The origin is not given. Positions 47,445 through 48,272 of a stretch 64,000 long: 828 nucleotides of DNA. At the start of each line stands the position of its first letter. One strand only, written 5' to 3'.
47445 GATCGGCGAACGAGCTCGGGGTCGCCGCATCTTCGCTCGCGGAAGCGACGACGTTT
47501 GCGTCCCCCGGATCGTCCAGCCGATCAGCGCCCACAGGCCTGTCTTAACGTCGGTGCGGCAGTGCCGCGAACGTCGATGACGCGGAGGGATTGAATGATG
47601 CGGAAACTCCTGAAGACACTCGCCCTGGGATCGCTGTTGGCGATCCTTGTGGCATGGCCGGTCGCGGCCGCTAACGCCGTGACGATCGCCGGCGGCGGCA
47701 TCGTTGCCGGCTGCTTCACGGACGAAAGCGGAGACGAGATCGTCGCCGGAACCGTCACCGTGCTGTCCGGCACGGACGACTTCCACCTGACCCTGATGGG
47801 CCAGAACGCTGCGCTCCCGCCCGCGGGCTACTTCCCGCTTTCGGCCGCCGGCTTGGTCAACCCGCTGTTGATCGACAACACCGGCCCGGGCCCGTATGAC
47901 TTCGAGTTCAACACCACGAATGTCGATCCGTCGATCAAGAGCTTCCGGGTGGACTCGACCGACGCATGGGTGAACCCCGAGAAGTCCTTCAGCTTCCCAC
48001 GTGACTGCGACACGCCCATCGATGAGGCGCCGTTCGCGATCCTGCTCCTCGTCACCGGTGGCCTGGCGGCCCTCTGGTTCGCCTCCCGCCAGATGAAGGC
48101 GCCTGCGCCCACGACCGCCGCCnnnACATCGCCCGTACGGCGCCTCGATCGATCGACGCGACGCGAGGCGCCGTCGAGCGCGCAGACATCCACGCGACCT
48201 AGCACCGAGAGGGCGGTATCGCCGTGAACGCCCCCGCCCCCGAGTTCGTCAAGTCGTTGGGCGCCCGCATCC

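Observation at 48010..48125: Non-canonical C-terminal sorting signal: TPIDEAP + hydrophobic helix + SRQMK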

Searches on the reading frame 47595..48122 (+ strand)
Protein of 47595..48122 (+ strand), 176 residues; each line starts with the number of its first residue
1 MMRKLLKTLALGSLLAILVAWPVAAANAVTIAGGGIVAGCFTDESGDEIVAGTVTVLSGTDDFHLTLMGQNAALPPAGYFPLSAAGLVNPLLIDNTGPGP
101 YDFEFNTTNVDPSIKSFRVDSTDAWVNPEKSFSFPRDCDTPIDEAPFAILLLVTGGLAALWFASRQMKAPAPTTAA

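Call 4: search_protein_families(library=ncbifam, proteins=[window:47595-48122:+], max_evalue=0.1)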
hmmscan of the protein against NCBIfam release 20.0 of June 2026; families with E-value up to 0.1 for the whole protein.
window:47595-48122:+ (176 aa): 1 family
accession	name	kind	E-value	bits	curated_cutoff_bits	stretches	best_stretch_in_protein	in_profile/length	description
NF010455.0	PRK13883.1-1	equivalog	0.058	13.5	296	1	21-80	100-158/162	conjugal transfer protein TrbH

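Call 9: find_homologous_proteins(query=window:47595-48122:+, max_evalue=0.01)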
Query window:47595-48122:+ (176 aa): 15 proteins with E <= 0.01 among 1272 candidates.
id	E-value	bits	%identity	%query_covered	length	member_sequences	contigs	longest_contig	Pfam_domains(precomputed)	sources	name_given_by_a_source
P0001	6.8e-111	386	100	100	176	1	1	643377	-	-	-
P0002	7.6e-96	337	88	99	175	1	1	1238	-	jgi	jgi:hypothetical protein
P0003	6.4e-91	321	86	99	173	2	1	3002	-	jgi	jgi:hypothetical protein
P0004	4.2e-89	315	85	99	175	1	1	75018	-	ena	-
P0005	1.6e-88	313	85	99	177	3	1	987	-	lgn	-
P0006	2.1e-85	303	82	99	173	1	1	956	-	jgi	jgi:hypothetical protein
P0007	1.5e-64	235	71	94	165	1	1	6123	-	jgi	jgi:hypothetical protein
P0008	9.1e-64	232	69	99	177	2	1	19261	-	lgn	-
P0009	9.6e-62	226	69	94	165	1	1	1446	-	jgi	jgi:hypothetical protein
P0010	6.9e-61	223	69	99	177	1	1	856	-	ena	-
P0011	3.8e-59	217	64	99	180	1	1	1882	-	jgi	jgi:hypothetical protein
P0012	1.1e-57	213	61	99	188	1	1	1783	-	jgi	jgi:hypothetical protein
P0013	1.4e-53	199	60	99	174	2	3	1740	-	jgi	jgi:hypothetical protein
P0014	3.7e-53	198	71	84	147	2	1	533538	-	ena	-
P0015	4.3e-37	145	72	56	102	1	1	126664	-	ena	-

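Call 10: search_protein_families(library=pfam, proteins=[window:47595-48122:+], max_evalue=0.1)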
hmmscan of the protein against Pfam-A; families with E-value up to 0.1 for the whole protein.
window:47595-48122:+ (176 aa): 0 families

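Call 14: find_encoding_contigs(protein=P0004, flank=10000, max_places=2)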
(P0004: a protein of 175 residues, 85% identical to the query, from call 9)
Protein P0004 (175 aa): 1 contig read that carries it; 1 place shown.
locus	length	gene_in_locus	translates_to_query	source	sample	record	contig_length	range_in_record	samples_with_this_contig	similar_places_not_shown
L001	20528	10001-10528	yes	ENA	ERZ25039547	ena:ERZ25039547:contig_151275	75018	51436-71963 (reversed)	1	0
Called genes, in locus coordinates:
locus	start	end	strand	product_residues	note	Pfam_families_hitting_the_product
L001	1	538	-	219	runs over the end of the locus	-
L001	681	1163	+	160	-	PF01243:PNPOx_N, PF12900:Pyridox_ox_2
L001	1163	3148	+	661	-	PF01040:UbiA, PF08305:NPCBM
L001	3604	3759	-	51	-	-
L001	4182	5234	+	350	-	PF24517:CBM96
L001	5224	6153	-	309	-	PF01522:Polysacc_deac_1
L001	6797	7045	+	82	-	-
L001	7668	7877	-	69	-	-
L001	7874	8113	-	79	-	-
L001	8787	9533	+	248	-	PF02350:Epimerase_2 (weak)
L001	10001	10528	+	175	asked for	-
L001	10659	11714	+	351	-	PF09721:Exosortase_EpsH (weak)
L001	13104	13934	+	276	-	PF13632:Glyco_trans_2_3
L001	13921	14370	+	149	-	-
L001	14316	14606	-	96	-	-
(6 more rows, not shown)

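Call 15: find_encoding_contigs(protein=P0014, flank=10000, max_places=2)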
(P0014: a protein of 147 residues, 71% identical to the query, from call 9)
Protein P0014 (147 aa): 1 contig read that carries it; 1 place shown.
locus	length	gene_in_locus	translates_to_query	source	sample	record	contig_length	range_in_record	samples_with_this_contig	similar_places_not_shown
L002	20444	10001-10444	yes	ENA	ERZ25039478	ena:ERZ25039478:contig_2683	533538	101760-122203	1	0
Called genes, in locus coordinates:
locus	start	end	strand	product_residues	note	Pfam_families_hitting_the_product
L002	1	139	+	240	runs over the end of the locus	PF03706:LPG_synthase_TM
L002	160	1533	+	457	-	PF03706:LPG_synthase_TM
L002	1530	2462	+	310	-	PF18911:PKD_4, PF00801:PKD (weak)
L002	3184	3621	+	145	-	PF08305:NPCBM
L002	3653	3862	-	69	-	-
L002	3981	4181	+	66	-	-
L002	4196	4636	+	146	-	-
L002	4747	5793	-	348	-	-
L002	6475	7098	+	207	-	-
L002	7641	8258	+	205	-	-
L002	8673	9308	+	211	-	PF02350:Epimerase_2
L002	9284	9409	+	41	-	PF02350:Epimerase_2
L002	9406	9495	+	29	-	-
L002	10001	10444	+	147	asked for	-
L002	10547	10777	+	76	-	-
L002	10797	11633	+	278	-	PF09721:Exosortase_EpsH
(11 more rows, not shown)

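Call 16: find_encoding_contigs(protein=P0015, flank=10000, max_places=2)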
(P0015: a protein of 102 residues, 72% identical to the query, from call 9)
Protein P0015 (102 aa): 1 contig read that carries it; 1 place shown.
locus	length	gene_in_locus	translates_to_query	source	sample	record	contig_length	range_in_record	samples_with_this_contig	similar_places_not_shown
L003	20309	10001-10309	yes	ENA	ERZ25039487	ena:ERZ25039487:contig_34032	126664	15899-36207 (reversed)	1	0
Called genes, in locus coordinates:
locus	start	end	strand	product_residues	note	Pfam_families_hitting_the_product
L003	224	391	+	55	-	-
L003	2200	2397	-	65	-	-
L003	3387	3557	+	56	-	PF00196:GerE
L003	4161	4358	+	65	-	-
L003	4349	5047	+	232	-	PF24517:CBM96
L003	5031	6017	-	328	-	PF01522:Polysacc_deac_1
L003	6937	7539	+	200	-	-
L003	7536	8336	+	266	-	PF00535:Glycos_transf_2, PF13641:Glyco_tranf_2_3 (weak)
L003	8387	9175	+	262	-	PF02350:Epimerase_2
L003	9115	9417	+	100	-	PF02350:Epimerase_2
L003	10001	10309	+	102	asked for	-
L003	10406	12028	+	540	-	PF09721:Exosortase_EpsH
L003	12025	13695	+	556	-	PF13506:Glyco_transf_21 (weak), PF00535:Glycos_transf_2, PF13641:Glyco_tranf_2_3, PF13632:Glyco_trans_2_3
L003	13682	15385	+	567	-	-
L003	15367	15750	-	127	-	-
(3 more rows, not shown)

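Call 17: find_encoding_contigs(protein=P0008, flank=10000, max_places=2)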
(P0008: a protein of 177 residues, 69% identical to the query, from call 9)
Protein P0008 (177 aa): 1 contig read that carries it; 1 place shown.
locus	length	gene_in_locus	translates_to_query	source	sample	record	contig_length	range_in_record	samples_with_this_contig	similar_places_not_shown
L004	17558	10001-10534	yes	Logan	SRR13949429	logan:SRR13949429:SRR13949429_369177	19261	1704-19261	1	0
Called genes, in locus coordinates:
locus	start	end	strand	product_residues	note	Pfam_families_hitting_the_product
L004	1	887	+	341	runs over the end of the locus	PF03706:LPG_synthase_TM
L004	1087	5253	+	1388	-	PF07995:GSDH, PF00801:PKD, PF18911:PKD_4, PF08305:NPCBM, PF18911:PKD_4, PF08305:NPCBM, PF18911:PKD_4, PF24517:CBM96, +4 more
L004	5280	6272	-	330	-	PF01522:Polysacc_deac_1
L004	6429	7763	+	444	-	PF00070:Pyr_redox (faint), PF01266:DAO, PF01593:Amino_oxidase, PF07992:Pyr_redox_2 (faint), PF13450:NAD_binding_8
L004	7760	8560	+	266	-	PF00535:Glycos_transf_2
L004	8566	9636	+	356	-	PF02350:Epimerase_2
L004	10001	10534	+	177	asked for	-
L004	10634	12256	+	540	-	PF09721:Exosortase_EpsH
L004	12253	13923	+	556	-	PF00535:Glycos_transf_2, PF13641:Glyco_tranf_2_3, PF13632:Glyco_trans_2_3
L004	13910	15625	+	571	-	-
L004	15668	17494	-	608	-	-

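Call 18: search_protein_families(library=ncbifam, proteins=[L004:10634-12253:+, L004:12253-13920:+, L004:13910-15622:+, L004:15668-17491:-, L004:8566-9633:+, L004:7760-8557:+, L004:6429-7760:+, L004:5280-6269:-], max_evalue=0.001)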
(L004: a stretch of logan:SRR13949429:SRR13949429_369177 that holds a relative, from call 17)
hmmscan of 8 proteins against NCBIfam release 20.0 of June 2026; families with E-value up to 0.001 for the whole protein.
L004:10634-12253:+ (540 aa): 13 families
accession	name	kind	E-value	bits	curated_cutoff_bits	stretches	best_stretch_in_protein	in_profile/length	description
TIGR02602.1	8TM_EpsH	subfamily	6.9e-18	65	105.55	1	85-292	42-237/241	exosortase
NF038142.1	exosort_XrtW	exception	2.9e-16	58.9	425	1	19-345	4-315/494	exosortase W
NF035943.2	exosort_XrtV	exception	7.1e-16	58.3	313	1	103-291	79-262/270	exosortase V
TIGR03109.2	exosort_XrtA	exception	1.3e-15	57.6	208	1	25-292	8-256/261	exosortase A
TIGR04178.1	exo_archaeo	signature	1.4e-14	54.1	23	1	203-292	3-92/97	exosortase/archaeosortase family protein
TIGR04152.1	exosort_VPLPA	exception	2.5e-12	46.6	400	1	50-306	12-254/486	VPLPA-CTERM-specific exosortase XrtD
TIGR03113.1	exosort_XrtB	exception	6.7e-10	39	275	1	22-291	4-260/268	exosortase B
TIGR03762.1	archaeo_artC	exception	5.3e-09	36.3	100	1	33-289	17-269/274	archaeosortase C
NF046081.1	exosort_XrtX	exception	5.7e-06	26.3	170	1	167-288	41-154/168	exosortase X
TIGR04156.1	cyanoexo_CrtB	exception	0.00012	21.8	300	1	115-292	90-263/280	cyanoexosortase B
TIGR04162.1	exo_VPEID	exception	0.00027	20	150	1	198-292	202-299/516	exosortase E/protease, VPEID-CTERM system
TIGR03110.1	exosort_Gpos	exception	0.00031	20.7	102.75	1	191-288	78-171/187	exosortase family protein XrtG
TIGR04177.1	exosort_XrtH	exception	0.00037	20.5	86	1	175-290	41-151/158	exosortase H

L004:12253-13920:+ (556 aa): 11 families
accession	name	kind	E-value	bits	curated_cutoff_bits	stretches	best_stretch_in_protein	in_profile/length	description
TIGR03030.1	CelA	equivalog_domain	1.2e-20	73.2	699.1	1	135-491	89-458/714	UDP-forming cellulose synthase catalytic subunit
TIGR03965.1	mycofact_glyco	equivalog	3.7e-17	62.4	280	1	131-403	26-296/467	mycofactocin biosynthesis glycosyltransferase MftF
NF008558.0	PRK11498.1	equivalog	2.9e-14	52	992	1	176-411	271-505/872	UDP-forming cellulose synthase catalytic subunit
TIGR03937.1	PgaC_IcaA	equivalog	3.1e-14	52.8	422.3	1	162-529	29-390/407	poly-beta-1,6-N-acetyl-D-glucosamine synthase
TIGR03111.1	glyc2_xrt_Gpos1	hypoth_equivalog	3.6e-11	42.5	363.95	1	173-539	44-417/439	TIGR03111 family XrtG-associated glycosyltransferase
NF053846.1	glyco_with_XrtP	equivalog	3.3e-08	32.7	520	1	332-540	218-436/440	XrtP-associated glycosyltransferase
NF041865.1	EpsU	equivalog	4.3e-08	32.6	700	1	179-410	40-268/394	exopolysaccharide biosynthesis GT2 family glycosyltransferase EpsU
NF011305.0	PRK14716.1-3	equivalog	2.1e-07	30.5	409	1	180-377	55-264/486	glycosyl transferase family protein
NF041875.1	EPS_EpsD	equivalog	2.8e-06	27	370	1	182-402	3-222/325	exopolysaccharide biosynthesis glycosyltransferase EpsD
TIGR04283.1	glyco_like_mftF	equivalog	3.5e-05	23.5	182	1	181-382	2-179/221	TIGR04283 family arsenosugar biosynthesis glycosyltransferase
TIGR04242.1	nodulat_NodC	equivalog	6.2e-05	22.1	550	1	132-415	7-292/395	chitooligosaccharide synthase NodC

L004:13910-15622:+ (571 aa): 1 family
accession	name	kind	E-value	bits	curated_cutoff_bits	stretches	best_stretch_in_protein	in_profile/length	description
NF047440.1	LA3751_2_3_fam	subfamily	0.00082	18.3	200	0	98-371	92-353/460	LA_3751/LA_3752 family putative glycosyltransferase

L004:15668-17491:- (607 aa): 1 family
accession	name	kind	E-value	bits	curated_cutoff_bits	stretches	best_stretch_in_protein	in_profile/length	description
NF058592.1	GxPGS_dom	subfamily_domain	1.6e-06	28.1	45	1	57-122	1-64/65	PGS family Ig-like domain-containing protein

L004:8566-9633:+ (356 aa): 2 families
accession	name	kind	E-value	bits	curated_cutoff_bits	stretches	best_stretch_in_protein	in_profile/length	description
TIGR00236.1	wecB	equivalog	1.8e-97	326.7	210.15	1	1-354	1-363/366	non-hydrolyzing UDP-N-acetylglucosamine 2-epimerase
TIGR03568.1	NeuC_NnaA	equivalog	6.7e-10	38.4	235.9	1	2-353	2-365/365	UDP-N-acetylglucosamine 2-epimerase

L004:7760-8557:+ (266 aa): 10 families
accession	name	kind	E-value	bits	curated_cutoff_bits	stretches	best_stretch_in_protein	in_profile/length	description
NF058614.1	PPMAGASynPpgS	equivalog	1.1e-14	54.4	370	1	4-153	4-140/226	polyprenyl-phospho-N-acetylgalactosaminyl synthase PpgS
NF007986.1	PRK10714.1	equivalog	2.3e-14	53.2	529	1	2-178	8-170/316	undecaprenyl-phosphate 4-deoxy-4-formamido-L-arabinose transferase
NF041391.1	DPhHxTase_Halo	equivalog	3.9e-12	45.6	375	1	8-232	3-195/213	dolichyl-phosphate hexose transferase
NF047588.1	GlcsyltransPgfSStrep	equivalog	1.4e-11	44.1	500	1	2-141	3-134/308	glycosyltransferase PgfS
TIGR04182.1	glyco_TIGR04182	equivalog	9.6e-09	35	325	1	2-229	2-201/293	S-layer glycoprotein N-glycosyltransferase AglJ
TIGR03937.1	PgaC_IcaA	equivalog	2.1e-07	30.2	422.3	1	1-117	46-150/407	poly-beta-1,6-N-acetyl-D-glucosamine synthase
TIGR03469.1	HpnB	hypoth_equivalog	2.2e-07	30.2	379.25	1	2-119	46-162/386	hopene-associated glycosyltransferase HpnB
NF010496.0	PRK13915.1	equivalog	3.6e-07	29.6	262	1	2-117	33-142/307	glucosyl-3-phosphoglycerate synthase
NF041875.1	EPS_EpsD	equivalog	8.3e-06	25.4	370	1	3-142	2-130/325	exopolysaccharide biosynthesis glycosyltransferase EpsD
TIGR04283.1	glyco_like_mftF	equivalog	5.6e-05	22.8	182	1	2-116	1-96/221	TIGR04283 family arsenosugar biosynthesis glycosyltransferase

L004:6429-7760:+ (444 aa): 38 families (the best 25 are shown)
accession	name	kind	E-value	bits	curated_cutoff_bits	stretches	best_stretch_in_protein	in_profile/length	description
NF005560.0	PRK07233.1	equivalog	6e-112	374.6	252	1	7-428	3-430/435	hypothetical protein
TIGR03467.1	HpnE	equivalog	1.1e-25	90.9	283.05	1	8-363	2-364/430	hydroxysqualene dehydroxylase HpnE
NF005547.0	PRK07208.1-3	equivalog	1.2e-18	67.1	380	1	6-384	6-392/465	hypothetical protein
TIGR00562.1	proto_IX_ox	equivalog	4.4e-14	51.9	97.85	1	7-160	5-161/470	protoporphyrinogen oxidase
NF008841.0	PRK11883.1-1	equivalog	6.1e-10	38.6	517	1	5-81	4-83/453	protoporphyrinogen oxidase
NF005548.0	PRK07208.1-4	equivalog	2.2e-08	33.1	389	1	4-384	3-405/488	hypothetical protein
NF009410.0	PRK12771.1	subfamily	7.5e-08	31.4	516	1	6-42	140-176/566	NAD(P)-binding protein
TIGR02352.1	thiamin_ThiO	equivalog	1.1e-07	31.3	250.8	1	8-37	2-31/351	glycine oxidase ThiO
TIGR02731.1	phytoene_desat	equivalog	5.5e-07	28.7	569.4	1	6-99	1-107/453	15-cis-phytoene desaturase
TIGR03197.1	MnmC_Cterm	equivalog_domain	9.9e-07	28.2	174.2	1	7-40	2-35/400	FAD-dependent 5-carboxymethylaminomethyl-2-thiouridine(34) oxidoreductase MnmC1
NF058655.1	CrtID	equivalog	1e-06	27.9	640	1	8-45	2-39/478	bifunctional phytoene desaturase/3,4-desaturase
NF008845.0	PRK11883.1-5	equivalog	1.1e-06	27.2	560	0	4-90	4-96/468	protoporphyrinogen oxidase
TIGR02734.1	crtI_fam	subfamily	1.6e-06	27.1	238.1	1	7-42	1-36/504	phytoene desaturase family protein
TIGR00275.1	TIGR00275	subfamily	2.6e-06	26.5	183.8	0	8-40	2-34/401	aminoacetone oxidase family FAD-binding enzyme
NF002480.1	PRK01747.1-1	equivalog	3e-06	25.9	540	1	4-37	248-281/645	bifunctional tRNA (5-methylaminomethyl-2-thiouridine)(34)-methyltransferase MnmC2/FAD-dependent 5-carboxymethylaminomethyl-2-thiouridine(34)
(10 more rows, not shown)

L004:5280-6269:- (329 aa): 9 families
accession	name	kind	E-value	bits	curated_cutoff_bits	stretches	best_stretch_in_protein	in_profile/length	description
TIGR03006.1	pepcterm_polyde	equivalog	6.3e-22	78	276.2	1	47-157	35-147/272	XrtA system polysaccharide deacetylase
TIGR04243.1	nodulat_NodB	equivalog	5.1e-17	62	240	1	47-148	16-117/197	chitooligosaccharide deacetylase NodB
TIGR02764.1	spore_ybaN_pdaB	equivalog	1.6e-13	50.9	237.4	1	44-150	17-122/191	polysaccharide deacetylase family sporulation protein PdaB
TIGR02873.1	spore_ylxY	hypoth_equivalog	3.4e-12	46.2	391.5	1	48-146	100-197/268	probable sporulation protein, polysaccharide deacetylase family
TIGR02884.1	spore_pdaA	equivalog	8.7e-11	41.9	298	1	49-142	53-146/224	delta-lactam-biosynthetic de-N-acetylase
NF045821.1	PgAcgDacpgdA1_Bac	equivalog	9e-11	41.2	400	1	48-134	103-188/282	peptidoglycan-N-acetylglucosamine deacetylase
NF045820.1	PgAcgDacpgdA_Strep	equivalog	2.7e-10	39.6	800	1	47-132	282-366/463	peptidoglycan-N-acetylglucosamine deacetylase PgdA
NF045822.1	PgAcgDacpgdA2_Bac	equivalog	2.5e-07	30.3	400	1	50-149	86-187/274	peptidoglycan-N-acetylglucosamine deacetylase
NF011923.2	PRK15394.1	equivalog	1.9e-06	27.3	382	0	72-155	87-173/294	4-deoxy-4-formamido-L-arabinose-phosphoundecaprenol deformylase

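Call 20: find_related_loci(query=A1, collection=genome_contigs, flank=10000)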
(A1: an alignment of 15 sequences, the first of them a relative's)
Query A1 (176 aa) in genome_contigs; peptide patterns used: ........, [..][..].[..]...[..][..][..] (x = any residue, [..] = any of these).
59 stretches matched a pattern, but none encodes a relative of the query by tblastn (E <= 1e-3).
